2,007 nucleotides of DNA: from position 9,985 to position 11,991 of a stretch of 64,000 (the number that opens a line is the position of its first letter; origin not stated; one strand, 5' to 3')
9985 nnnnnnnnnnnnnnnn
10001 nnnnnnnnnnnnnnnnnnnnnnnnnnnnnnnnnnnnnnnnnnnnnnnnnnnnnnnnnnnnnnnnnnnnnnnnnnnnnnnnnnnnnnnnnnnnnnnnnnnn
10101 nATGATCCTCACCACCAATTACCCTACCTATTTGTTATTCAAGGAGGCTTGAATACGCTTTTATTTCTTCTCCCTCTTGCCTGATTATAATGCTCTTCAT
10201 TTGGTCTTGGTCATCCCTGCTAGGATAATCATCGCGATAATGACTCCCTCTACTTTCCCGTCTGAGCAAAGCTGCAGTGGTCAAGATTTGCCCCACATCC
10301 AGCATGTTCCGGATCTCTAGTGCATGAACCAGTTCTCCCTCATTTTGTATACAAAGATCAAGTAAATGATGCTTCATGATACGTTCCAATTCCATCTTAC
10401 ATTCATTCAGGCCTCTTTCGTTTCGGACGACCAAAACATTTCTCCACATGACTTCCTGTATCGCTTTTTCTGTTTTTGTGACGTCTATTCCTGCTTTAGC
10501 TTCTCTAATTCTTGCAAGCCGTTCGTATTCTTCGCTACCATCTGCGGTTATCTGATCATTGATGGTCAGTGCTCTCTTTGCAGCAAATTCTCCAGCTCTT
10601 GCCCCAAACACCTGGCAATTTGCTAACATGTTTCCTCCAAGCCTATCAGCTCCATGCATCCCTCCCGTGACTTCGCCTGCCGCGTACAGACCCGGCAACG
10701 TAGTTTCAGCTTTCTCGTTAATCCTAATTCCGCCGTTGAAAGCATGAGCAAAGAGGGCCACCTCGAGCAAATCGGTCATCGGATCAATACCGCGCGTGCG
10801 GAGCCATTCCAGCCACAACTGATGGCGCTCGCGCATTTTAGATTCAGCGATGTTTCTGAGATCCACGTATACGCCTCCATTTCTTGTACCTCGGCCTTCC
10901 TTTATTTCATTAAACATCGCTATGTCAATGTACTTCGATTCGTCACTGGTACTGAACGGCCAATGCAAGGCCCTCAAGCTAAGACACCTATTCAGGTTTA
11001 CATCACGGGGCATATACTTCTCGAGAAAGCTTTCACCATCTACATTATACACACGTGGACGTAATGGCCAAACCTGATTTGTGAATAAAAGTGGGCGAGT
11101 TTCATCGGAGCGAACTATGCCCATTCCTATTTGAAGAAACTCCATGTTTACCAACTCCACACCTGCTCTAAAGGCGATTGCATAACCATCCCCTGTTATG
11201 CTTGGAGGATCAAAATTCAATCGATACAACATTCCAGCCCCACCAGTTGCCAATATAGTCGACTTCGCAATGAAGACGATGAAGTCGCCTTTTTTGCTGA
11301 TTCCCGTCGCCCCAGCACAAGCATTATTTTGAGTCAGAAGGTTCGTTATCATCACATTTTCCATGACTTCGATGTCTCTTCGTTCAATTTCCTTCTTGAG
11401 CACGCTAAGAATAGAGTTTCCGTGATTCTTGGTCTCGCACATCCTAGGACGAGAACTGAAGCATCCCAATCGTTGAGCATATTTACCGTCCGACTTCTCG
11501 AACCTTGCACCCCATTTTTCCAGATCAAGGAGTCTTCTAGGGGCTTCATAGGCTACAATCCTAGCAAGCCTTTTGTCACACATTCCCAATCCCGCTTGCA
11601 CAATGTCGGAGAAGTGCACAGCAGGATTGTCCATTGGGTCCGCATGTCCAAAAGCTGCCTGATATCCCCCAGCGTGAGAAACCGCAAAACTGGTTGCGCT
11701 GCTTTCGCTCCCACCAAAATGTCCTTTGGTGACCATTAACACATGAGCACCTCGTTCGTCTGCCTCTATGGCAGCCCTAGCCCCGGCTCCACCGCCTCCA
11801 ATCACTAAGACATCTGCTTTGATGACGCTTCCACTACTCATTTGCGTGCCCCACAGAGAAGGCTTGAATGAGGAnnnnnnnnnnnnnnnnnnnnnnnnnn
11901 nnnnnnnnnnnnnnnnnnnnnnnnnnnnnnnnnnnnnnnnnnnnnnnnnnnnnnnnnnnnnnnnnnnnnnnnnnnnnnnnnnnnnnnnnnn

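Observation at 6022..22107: A ~16-kb segment bounded by a 16-nt direct repeat of a tRNA 3' end, with an integrase remnant next to the intact tRNA: a decayed integrated element carrying a transport/catabolic gene cluster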

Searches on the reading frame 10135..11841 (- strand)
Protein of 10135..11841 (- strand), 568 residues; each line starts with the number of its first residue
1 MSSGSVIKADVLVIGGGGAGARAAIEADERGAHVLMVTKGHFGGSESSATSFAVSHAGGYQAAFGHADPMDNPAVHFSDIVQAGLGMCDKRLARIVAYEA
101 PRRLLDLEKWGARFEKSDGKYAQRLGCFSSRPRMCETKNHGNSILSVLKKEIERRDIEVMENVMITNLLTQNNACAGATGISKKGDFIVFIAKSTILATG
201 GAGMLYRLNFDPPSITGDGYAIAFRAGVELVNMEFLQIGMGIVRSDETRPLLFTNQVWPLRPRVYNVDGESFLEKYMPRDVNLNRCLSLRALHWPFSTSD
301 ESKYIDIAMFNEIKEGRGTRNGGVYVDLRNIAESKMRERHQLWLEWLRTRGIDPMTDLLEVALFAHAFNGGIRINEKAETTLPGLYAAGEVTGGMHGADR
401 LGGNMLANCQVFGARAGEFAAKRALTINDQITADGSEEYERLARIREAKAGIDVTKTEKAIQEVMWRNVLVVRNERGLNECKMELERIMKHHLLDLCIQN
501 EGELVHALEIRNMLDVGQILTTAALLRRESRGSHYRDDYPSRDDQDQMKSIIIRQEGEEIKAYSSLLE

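Call 8: search_protein_families(library=pfam, proteins=[window:10135-11841:-], max_evalue=0.001)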
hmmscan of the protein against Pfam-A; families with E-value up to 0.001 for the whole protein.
window:10135-11841:- (568 aa): 8 families
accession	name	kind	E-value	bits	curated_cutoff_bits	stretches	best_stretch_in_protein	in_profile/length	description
PF00890.30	FAD_binding_2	-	8.4e-58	196.9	20.4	1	10-406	1-414/414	FAD binding domain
PF02910.25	Succ_DH_flav_C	-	8.6e-24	84.4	20.8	1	459-558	2-105/130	Fumarate reductase flavoprotein C-term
PF03486.20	HI0933_like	-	5.2e-12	46.2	50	1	133-418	100-243/244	HI0933-like protein Rossmann domain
PF07992.20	Pyr_redox_2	-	1.6e-11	44.6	26.1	2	10-43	2-36/291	Pyridine nucleotide-disulphide oxidoreductase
PF12831.13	FAD_oxidored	-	1.2e-07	31.8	27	1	10-206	1-151/416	FAD dependent oxidoreductase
PF01266.30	DAO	-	3.3e-07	30.6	27.9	1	10-171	1-178/353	FAD dependent oxidoreductase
PF01134.28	GIDA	-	8.1e-05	22.3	22.1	0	10-39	1-30/391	Glucose inhibited division protein A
PF13738.12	Pyr_redox_3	-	0.00017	21.4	30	0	8-54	164-210/305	Pyridine nucleotide-disulphide oxidoreductase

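Call 14: search_protein_families(library=ncbifam, proteins=[window:10135-11841:-], max_evalue=1)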
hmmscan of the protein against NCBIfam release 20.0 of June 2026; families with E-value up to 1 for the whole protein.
window:10135-11841:- (568 aa): 100 families (the best 25 are shown)
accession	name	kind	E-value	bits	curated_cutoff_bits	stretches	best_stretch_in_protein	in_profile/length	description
NF004900.0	PRK06263.1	equivalog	1.2e-128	430.1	718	1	6-561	5-542/546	fumarate reductase (CoM/CoB) subunit TfrA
TIGR01812.1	sdhA_frdA_Gneg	subfamily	5e-94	315.8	567.3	1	10-558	1-547/568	succinate dehydrogenase or fumarate reductase, flavoprotein subunit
NF005866.0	PRK07803.1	equivalog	5.7e-91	305.5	819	1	8-557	8-586/631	fumarate reductase/succinate dehydrogenase flavoprotein subunit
NF004724.0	PRK06069.1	subfamily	1.2e-86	291.2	826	1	6-561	3-559/577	succinate dehydrogenase/fumarate reductase flavoprotein subunit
NF005867.0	PRK07804.1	equivalog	9.5e-78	261.8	639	2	322-559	314-535/548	L-aspartate oxidase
TIGR00551.1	nadB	equivalog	1.6e-77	261.3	452.75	1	8-540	2-489/489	L-aspartate oxidase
NF005636.0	PRK07395.1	subfamily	2.1e-75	254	723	1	8-555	12-550/560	L-aspartate oxidase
TIGR01816.1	sdhA_forward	equivalog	6.2e-71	239.3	727.35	1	9-556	3-554/584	succinate dehydrogenase flavoprotein subunit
NF005701.0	PRK07512.1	equivalog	8.7e-71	238.8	528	1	7-556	8-500/516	L-aspartate oxidase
NF005037.0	PRK06452.1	equivalog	2.1e-69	234.6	862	1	7-561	4-548/566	succinate dehydrogenase flavoprotein subunit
NF006686.0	PRK09231.1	equivalog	3.5e-67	227.3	854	1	6-553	3-554/598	fumarate reductase (quinol) flavoprotein subunit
NF004613.0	PRK05945.1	equivalog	1e-66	225.8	824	1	8-560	3-556/575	succinate dehydrogenase/fumarate reductase flavoprotein subunit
NF005978.0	PRK08071.1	equivalog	1.9e-66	224.6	621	1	8-556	3-505/514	L-aspartate oxidase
TIGR01176.1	fum_red_Fp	equivalog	6.9e-66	223.1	932.7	1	7-558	2-558/580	fumarate reductase (quinol) flavoprotein subunit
NF006383.0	PRK08626.1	equivalog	3e-64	217.4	663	2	133-551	148-565/657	fumarate reductase flavoprotein subunit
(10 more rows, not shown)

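Call 36: find_encoding_contigs(protein=window:10135-11841:-, flank=10000, max_places=10)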
Protein window:10135-11841:- (568 aa): 2 contigs read that carry it; 2 places shown.
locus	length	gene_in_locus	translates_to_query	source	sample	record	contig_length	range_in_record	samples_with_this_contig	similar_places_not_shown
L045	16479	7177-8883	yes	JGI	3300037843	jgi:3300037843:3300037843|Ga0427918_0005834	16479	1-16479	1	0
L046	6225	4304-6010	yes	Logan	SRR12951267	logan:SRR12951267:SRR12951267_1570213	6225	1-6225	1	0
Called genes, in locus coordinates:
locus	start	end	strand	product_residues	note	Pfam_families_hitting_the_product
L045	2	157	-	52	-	?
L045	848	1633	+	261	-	PF00528:BPD_transp_1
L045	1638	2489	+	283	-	PF00528:BPD_transp_1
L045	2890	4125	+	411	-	PF04412:AcnX, PF28403:AcnX_2nd, PF28406:AcnX_3rd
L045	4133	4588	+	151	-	PF01989:AcnX_swivel_put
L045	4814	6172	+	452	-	PF01547:SBP_bac_1, PF13416:SBP_bac_8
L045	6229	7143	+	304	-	PF00701:DHDPS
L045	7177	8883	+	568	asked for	PF00890:FAD_binding_2, PF01266:DAO (weak), PF07992:Pyr_redox_2 (faint), PF12831:FAD_oxidored (weak), PF03486:HI0933_like (weak), PF02910:Succ_DH_flav_C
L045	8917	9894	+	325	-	PF01073:3Beta_HSD, PF01370:Epimerase, PF02719:Polysacc_synt_2, PF04321:RmlD_sub_bind, PF16363:GDP_Man_Dehyd, PF07993:NAD_binding_4 (weak)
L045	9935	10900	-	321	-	PF00296:Bac_luciferase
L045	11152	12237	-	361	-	PF00005:ABC_tran, PF17912:OB_MalK, PF08402:TOBE_2, PF03459:TOBE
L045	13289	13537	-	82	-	-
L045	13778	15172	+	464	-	PF00890:FAD_binding_2 (weak), PF01134:GIDA (faint), PF01266:DAO (faint), PF01494:FAD_binding_3 (faint), PF01946:Thi4 (faint), PF03486:HI0933_like (weak), PF07992:Pyr_redox_2, PF12831:FAD_oxidored, +2 more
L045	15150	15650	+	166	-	PF13237:Fer4_10 (weak), PF14697:Fer4_21 (weak), PF12838:Fer4_7 (weak), PF13187:Fer4_9 (weak), PF00037:Fer4 (weak), PF12797:Fer4_2 (weak), PF12837:Fer4_6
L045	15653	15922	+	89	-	PF17806:SO_alpha_A3, PF04324:Fer2_BFD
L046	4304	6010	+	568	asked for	PF00890:FAD_binding_2, PF01266:DAO (weak), PF07992:Pyr_redox_2 (faint), PF12831:FAD_oxidored (weak), PF03486:HI0933_like (weak), PF02910:Succ_DH_flav_C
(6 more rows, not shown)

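Call 103: list_cluster_members(proteins=[P0241, P0128, window:10135-11841:-])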
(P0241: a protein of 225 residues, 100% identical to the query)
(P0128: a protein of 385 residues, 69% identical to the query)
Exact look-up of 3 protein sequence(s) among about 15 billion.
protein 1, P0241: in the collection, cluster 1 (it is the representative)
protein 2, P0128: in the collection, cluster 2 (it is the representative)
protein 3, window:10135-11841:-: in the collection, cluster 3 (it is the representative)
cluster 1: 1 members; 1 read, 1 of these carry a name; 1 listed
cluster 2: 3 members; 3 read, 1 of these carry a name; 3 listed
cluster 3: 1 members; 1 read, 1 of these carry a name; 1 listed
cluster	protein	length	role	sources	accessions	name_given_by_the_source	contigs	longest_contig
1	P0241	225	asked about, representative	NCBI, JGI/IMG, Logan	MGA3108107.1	MAG: hypothetical protein ABSD99_01400 [Candidatus Bathyarchaeia archaeon] | DNA polymerase-2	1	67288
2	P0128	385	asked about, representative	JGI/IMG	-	hypothetical protein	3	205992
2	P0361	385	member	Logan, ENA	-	-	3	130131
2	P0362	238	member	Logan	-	-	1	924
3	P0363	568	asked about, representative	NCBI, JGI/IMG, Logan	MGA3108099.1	MAG: FAD-dependent oxidoreductase [Candidatus Bathyarchaeia archaeon] | succinate dehydrogenase/fumarate reductase flavoprotein subunit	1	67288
